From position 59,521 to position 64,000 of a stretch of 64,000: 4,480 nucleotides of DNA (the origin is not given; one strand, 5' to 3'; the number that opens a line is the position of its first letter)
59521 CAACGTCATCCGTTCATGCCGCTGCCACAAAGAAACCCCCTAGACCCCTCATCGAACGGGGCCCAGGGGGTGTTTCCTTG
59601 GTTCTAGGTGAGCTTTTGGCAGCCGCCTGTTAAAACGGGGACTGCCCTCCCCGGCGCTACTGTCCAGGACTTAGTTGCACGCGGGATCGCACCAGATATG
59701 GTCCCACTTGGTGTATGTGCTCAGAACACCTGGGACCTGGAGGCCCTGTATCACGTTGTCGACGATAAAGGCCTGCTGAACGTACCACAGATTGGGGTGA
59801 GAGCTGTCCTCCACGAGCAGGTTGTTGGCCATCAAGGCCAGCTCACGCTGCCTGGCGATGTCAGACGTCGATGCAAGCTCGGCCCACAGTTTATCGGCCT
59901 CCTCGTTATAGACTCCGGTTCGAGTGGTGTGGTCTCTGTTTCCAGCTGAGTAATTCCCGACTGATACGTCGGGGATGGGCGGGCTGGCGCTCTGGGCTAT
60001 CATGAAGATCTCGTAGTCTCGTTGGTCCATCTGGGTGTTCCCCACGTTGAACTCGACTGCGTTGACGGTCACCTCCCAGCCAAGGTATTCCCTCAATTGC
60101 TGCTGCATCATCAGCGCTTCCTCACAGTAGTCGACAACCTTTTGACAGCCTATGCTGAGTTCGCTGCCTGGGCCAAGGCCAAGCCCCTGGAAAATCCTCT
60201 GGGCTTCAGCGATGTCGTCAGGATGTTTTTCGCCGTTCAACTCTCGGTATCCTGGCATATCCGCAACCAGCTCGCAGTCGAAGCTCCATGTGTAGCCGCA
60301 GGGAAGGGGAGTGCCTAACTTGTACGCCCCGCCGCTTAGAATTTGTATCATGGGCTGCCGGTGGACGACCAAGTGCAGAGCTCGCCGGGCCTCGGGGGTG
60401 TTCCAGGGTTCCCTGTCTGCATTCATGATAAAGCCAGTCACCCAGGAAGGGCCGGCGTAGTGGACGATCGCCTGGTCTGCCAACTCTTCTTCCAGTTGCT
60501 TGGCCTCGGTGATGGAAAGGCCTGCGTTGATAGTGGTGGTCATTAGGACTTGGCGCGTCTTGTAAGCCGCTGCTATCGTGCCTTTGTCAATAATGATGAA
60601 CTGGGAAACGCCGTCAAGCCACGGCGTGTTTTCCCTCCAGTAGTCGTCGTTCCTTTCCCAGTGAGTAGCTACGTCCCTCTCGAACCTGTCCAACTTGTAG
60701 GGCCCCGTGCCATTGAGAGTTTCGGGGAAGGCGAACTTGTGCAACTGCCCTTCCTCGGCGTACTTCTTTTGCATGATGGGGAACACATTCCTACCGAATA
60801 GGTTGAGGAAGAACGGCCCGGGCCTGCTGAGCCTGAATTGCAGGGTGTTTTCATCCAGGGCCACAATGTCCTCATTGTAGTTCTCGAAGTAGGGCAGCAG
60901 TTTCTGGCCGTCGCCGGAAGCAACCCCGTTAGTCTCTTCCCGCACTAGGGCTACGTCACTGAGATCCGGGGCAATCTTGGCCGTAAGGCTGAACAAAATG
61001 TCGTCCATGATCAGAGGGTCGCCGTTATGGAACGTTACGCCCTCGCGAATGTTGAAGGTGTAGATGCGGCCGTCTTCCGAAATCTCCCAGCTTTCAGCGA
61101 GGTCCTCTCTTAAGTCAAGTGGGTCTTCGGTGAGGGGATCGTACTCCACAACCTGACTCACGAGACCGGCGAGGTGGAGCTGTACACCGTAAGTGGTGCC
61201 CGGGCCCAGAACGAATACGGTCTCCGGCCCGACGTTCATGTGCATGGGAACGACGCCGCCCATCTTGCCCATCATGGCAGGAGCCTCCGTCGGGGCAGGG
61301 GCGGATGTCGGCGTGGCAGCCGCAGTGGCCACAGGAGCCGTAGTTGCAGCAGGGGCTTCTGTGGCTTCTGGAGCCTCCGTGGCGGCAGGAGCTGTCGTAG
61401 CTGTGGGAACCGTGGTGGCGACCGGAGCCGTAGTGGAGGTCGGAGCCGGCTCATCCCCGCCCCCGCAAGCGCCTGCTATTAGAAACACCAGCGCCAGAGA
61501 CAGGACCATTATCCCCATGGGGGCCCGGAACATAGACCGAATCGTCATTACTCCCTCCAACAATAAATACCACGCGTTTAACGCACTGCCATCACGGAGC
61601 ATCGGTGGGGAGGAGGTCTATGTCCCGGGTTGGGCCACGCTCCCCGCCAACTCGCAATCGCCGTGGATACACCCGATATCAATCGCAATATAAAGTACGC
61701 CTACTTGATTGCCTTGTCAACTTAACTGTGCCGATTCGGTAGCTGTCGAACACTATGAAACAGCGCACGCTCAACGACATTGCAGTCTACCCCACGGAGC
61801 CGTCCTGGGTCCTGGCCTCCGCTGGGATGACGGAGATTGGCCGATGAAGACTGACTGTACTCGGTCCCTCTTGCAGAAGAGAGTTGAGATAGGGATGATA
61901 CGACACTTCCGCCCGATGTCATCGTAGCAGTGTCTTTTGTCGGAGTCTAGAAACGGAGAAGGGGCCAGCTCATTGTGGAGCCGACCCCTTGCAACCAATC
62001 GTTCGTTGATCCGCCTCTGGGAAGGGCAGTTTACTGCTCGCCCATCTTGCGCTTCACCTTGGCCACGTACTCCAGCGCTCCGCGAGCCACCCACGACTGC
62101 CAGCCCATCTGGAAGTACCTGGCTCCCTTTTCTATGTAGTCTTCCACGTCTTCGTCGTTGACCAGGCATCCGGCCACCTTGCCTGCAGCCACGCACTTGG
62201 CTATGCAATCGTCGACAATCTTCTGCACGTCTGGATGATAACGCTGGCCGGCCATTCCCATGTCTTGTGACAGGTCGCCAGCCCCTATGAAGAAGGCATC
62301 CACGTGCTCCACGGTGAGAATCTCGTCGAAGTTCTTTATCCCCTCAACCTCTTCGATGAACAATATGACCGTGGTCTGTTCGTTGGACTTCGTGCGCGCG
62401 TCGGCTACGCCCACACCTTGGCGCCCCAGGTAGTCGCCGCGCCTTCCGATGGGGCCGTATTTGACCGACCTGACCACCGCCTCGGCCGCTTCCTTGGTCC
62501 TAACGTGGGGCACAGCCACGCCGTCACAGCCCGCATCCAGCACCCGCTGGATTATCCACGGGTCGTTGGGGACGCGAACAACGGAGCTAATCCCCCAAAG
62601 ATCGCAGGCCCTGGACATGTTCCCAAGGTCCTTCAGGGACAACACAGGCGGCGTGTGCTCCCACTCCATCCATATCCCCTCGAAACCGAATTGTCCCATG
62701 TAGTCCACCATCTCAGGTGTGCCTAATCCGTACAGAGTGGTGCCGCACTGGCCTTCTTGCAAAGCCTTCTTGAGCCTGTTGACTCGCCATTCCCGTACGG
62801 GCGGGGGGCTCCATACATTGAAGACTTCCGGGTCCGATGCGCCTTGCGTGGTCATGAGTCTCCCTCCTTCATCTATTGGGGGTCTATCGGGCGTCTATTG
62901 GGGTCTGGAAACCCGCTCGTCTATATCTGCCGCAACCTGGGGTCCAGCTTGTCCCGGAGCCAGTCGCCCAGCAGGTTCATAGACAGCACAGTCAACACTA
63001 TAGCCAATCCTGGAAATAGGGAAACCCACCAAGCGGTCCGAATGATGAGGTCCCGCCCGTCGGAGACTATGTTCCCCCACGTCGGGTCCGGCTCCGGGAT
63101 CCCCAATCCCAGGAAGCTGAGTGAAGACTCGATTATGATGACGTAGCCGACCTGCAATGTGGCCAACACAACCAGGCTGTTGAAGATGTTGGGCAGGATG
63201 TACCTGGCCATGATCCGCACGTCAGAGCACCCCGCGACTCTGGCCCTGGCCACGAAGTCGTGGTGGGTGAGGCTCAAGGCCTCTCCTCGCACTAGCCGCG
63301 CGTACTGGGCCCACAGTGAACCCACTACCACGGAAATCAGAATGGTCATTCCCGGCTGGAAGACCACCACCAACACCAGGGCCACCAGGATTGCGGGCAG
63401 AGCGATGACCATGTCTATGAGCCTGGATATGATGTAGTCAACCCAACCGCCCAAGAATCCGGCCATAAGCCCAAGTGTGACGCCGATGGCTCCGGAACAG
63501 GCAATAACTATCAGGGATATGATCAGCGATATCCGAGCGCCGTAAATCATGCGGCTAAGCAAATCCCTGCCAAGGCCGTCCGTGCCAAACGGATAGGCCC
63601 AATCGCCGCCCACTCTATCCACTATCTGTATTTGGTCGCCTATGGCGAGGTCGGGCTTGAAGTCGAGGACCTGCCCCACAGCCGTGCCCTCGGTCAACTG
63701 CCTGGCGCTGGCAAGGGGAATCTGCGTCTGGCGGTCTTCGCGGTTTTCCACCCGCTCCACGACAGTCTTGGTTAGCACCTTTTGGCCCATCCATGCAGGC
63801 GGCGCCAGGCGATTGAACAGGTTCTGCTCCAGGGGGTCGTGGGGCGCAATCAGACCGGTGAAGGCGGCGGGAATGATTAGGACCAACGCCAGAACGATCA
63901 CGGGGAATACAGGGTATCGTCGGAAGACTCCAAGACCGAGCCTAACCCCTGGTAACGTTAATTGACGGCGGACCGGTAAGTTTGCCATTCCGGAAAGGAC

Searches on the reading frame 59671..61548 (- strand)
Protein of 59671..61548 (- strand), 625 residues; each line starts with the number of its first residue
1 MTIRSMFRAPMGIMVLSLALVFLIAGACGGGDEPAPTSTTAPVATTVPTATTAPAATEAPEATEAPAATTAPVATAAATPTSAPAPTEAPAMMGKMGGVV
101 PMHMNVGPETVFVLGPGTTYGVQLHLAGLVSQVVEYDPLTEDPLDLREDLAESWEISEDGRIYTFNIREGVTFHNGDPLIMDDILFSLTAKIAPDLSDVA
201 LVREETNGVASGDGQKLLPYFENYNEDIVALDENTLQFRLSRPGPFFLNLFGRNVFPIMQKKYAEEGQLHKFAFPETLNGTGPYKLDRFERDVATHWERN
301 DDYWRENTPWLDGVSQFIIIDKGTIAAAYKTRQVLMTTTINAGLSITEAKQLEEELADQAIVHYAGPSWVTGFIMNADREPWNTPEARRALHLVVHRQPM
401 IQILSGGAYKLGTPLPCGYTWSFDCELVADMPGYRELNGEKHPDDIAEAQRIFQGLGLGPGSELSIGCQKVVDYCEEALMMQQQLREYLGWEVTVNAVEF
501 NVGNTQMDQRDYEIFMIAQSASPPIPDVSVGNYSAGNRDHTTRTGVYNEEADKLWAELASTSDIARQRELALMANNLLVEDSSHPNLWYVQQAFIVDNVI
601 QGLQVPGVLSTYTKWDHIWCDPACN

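Call 17: search_protein_families(library=pfam, proteins=[window:59671-61548:-])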
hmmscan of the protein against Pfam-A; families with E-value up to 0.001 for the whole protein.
window:59671-61548:- (625 aa): 1 family
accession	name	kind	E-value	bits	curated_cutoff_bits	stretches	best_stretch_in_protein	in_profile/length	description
PF00496.27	SBP_bac_5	-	1.3e-56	192.8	32.4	1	147-537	3-364/368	Bacterial extracellular solute-binding proteins, family 5 Middle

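Call 22: find_related_loci(query=window:59671-61548:-, collection=genome_contigs, flank=3000)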
Query window:59671-61548:- (625 aa) in genome_contigs; peptide patterns used: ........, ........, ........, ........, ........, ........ (x = any residue, [..] = any of these).
600 stretches matched a pattern (row limit reached: there are more); 586 encode a relative of the query (tblastn E <= 1e-3); the best 80 are kept; 80 distinct loci.
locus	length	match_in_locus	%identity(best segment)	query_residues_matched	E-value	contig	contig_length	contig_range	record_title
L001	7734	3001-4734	56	49-625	0e+0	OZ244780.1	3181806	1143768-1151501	MAG: Dehalococcoidia bacterium isolate 5f96cbe3-438d-44fc-9d38-e394ee4f63dc genome assembly, chromosome: 1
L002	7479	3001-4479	25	109-624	7e-34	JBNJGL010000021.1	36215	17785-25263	MAG: Bacillota bacterium isolate Y22_45dBSe2.bin.1 NODE_558_length_36215_cov_19.577113, whole genome shotgun sequence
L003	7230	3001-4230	27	95-499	5e-31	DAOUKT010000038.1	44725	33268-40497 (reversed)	MAG TPA_asm: Dehalococcoidia bacterium isolate S7_359 k113_4132646, whole genome shotgun sequence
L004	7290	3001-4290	27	136-594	4e-31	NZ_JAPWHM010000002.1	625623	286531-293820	Sulfitobacter dubius strain G21609-S1 NODE_2_length_625623_cov_101.921, whole genome shotgun sequence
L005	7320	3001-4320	25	151-606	8e-29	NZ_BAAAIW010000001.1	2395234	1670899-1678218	Peribacillus frigoritolerans strain JCM 11681 sequence01, whole genome shotgun sequence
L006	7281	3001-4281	24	150-621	7e-29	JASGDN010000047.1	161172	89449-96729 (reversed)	MAG: Thermomicrobiales bacterium isolate 4M006 JMF-2106-05-0004.bin.6_47, whole genome shotgun sequence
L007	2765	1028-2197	27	150-582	2e-28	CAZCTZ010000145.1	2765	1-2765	MAG TPA_asm: uncultured Thermotogae bacterium isolate binchicken_co349_113 genome assembly, contig: NODE_18147_length_27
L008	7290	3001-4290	26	136-594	3e-28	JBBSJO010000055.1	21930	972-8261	MAG: Rhodobacterales bacterium isolate LS4_metabat2.019 LS4_metabat2.019_K_743663_L_21930_cov_18.5025, whole genome shot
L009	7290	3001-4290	26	136-594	6e-28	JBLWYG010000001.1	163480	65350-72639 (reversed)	MAG: Roseovarius sp. isolate EA25-05 A25maxbin.010RE.5K@1, whole genome shotgun sequence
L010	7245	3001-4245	27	151-581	7e-28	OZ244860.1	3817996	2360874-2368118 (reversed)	MAG: Candidatus Rariloculaceae bacterium isolate 679df853-ac47-4b83-8e01-f524b298fd7f genome assembly, chromosome: 1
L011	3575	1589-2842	28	144-602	3e-28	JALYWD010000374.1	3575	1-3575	MAG: Chloroflexota bacterium isolate KUW bin4 SD1472-74_k127_1804102, whole genome shotgun sequence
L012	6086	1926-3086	26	150-583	2e-27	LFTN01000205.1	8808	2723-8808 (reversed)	MAG: Clostridiales bacterium DTU087 scaffold29084, whole genome shotgun sequence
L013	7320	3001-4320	25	151-606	2e-27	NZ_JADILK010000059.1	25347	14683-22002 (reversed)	Bacillus sp. SD075 59, whole genome shotgun sequence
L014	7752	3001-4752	24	15-588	2e-27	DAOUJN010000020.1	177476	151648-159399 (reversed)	MAG TPA_asm: Dehalococcoidia bacterium isolate S34_266 k113_276678, whole genome shotgun sequence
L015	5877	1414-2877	26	85-621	6e-27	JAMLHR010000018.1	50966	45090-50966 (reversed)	MAG: Thermomicrobiales bacterium isolate ACE_NR_CHLO14 ACE_NR_CHLO14_18, whole genome shotgun sequence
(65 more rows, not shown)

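Call 25: find_homologous_proteins(query=window:59671-61548:-, max_evalue=0.00001)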
Query window:59671-61548:- (625 aa): 779 proteins with E <= 0.00001 among 8000 candidates; the best 120 are listed.
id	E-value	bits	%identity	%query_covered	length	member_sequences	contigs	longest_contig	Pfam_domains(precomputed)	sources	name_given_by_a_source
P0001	0.0e+0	1448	100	100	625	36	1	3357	PF00496.28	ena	-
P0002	0.0e+0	1126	90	84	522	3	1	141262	PF00496.28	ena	-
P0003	9.7e-282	954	69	92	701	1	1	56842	PF00496.28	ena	-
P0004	1.4e-218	746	56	92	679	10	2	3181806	PF00496.28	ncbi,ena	-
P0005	2.4e-136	474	38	96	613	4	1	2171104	PF00496.28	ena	-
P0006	9.7e-136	472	39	99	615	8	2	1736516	PF00496.28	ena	-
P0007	4.8e-135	470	39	99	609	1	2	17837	PF00496.28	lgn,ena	-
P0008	5.0e-135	470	39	99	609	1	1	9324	PF00496.28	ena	-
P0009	6.3e-132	459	39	99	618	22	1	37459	PF00496.28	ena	-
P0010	1.2e-131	458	38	99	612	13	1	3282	PF00496.28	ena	-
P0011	1.3e-129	452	39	97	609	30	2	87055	PF00496.28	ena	-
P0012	4.9e-128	446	37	97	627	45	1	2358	PF00496.28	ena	-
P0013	5.1e-127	443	37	87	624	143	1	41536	PF00496.28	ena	-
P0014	9.5e-127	442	38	97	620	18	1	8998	PF00496.28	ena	-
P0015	1.5e-126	442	36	99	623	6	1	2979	PF00496.28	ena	-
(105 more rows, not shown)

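Call 27: find_encoding_contigs(protein=P0002, flank=10000, max_places=4)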
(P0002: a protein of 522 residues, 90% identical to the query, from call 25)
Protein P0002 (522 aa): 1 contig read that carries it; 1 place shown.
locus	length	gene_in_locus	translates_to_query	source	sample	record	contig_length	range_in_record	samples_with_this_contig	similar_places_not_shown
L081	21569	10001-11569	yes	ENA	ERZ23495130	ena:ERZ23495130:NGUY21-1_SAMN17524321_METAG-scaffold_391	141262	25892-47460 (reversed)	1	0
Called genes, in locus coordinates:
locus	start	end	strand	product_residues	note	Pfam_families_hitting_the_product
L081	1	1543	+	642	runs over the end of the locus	PF17963:Big_9 (weak), PF00028:Cadherin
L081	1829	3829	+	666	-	PF00496:SBP_bac_5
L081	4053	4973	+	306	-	PF19300:BPD_transp_1_N (weak), PF00528:BPD_transp_1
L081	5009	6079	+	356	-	PF12911:OppC_N (faint), PF00528:BPD_transp_1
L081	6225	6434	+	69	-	-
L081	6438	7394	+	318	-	PF19300:BPD_transp_1_N, PF00528:BPD_transp_1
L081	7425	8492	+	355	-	PF00528:BPD_transp_1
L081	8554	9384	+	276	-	PF03328:HpcH_HpaI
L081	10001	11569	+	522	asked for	PF00496:SBP_bac_5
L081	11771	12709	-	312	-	PF12911:OppC_N (weak), PF00528:BPD_transp_1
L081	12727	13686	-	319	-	PF19300:BPD_transp_1_N, PF00528:BPD_transp_1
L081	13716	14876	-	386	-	PF00296:Bac_luciferase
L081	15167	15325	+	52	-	-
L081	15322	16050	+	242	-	PF08450:SGL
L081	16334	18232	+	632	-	PF00496:SBP_bac_5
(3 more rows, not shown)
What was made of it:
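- On Shared-upstream-box lipoprotein gene family (UHB-like cassette): The genes are SBP_bac_5 components sitting next to permeases and ATPases on chromosomal contigs (calls 17, 27).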

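Call 28: find_encoding_contigs(protein=P0001, flank=10000, max_places=6)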
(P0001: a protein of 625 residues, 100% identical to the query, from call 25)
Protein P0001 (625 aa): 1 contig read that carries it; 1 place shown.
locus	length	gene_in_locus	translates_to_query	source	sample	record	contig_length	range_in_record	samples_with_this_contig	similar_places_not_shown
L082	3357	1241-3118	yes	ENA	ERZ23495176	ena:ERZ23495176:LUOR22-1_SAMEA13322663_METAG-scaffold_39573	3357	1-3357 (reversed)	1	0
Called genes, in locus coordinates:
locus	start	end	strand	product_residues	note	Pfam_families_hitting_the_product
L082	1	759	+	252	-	?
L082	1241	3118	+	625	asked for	PF00496:SBP_bac_5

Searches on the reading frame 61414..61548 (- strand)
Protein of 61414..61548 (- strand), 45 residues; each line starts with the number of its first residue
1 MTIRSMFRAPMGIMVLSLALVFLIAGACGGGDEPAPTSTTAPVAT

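Call 108: find_homologous_proteins(query=A6, max_evalue=1)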
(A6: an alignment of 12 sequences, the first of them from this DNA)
Query A6 (12 sequences) (45 aa, profile of the alignment): 2 proteins with E <= 1 among 2064 candidates.
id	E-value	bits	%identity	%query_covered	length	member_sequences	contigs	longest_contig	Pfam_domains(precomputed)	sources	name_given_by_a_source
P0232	1.9e-17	80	60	89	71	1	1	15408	-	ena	-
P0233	9.6e-5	40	40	98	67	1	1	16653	-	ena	-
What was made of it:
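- Tried and rejected: A signal-peptide profile search for other protein families carrying the cassette returned only a group D fragment and one weak hit, so it was uninformative (call 108).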

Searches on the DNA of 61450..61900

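Call 7: search_rna_families(source=window, start=61450, end=61900, threshold=evalue, max_evalue=10)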
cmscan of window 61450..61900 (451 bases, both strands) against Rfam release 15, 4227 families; matches with E-value up to 10: 2.
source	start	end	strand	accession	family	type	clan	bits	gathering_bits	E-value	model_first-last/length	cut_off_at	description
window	61828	61877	+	RF02804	PyrR206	Gene; snRNA; snoRNA; HACA-box;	-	15.9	46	2.7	1-60/60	no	Pyrobaculum sRNA 206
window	61838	61879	+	RF01151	snoU82P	Gene; snRNA; snoRNA; CD-box;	-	9.3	42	8.5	1-55/55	no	Small nucleolar RNA U82P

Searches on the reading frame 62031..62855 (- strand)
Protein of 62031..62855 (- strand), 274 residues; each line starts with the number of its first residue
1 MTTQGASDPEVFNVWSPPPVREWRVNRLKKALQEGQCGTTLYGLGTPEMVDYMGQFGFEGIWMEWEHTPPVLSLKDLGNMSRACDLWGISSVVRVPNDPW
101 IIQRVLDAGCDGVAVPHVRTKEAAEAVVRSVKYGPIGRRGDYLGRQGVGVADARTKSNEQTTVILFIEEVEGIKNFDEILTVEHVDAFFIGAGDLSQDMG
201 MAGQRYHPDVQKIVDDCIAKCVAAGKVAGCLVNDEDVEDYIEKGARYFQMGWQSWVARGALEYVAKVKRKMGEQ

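Call 17: search_protein_families(library=pfam, proteins=[window:62031-62855:-])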
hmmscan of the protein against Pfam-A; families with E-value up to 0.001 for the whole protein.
window:62031-62855:- (274 aa): 2 families
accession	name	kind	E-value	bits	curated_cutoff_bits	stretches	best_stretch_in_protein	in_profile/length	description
PF03328.21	HpcH_HpaI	-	2.6e-27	96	25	1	47-254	11-215/221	HpcH/HpaI aldolase/citrate lyase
PF00224.27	PK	-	0.0002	21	30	1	155-228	212-277/328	Pyruvate kinase, barrel domain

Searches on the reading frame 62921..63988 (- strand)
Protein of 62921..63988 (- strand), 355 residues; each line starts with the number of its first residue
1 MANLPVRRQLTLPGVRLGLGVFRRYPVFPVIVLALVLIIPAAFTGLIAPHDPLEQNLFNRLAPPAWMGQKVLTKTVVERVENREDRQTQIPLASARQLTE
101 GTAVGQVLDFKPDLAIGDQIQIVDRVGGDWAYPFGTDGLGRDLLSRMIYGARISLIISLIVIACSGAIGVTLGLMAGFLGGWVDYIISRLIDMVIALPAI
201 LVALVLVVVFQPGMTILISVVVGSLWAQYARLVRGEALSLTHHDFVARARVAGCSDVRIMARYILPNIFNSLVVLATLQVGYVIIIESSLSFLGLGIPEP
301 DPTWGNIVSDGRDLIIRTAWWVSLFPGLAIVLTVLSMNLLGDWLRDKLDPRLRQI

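Call 17: search_protein_families(library=pfam, proteins=[window:62921-63988:-])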
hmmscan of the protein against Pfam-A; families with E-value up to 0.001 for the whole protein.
window:62921-63988:- (355 aa): 1 family
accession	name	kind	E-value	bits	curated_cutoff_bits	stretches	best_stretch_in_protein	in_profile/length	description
PF00528.27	BPD_transp_1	-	4.8e-29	101.8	26.4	1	169-354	1-184/184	Binding-protein-dependent transport system inner membrane component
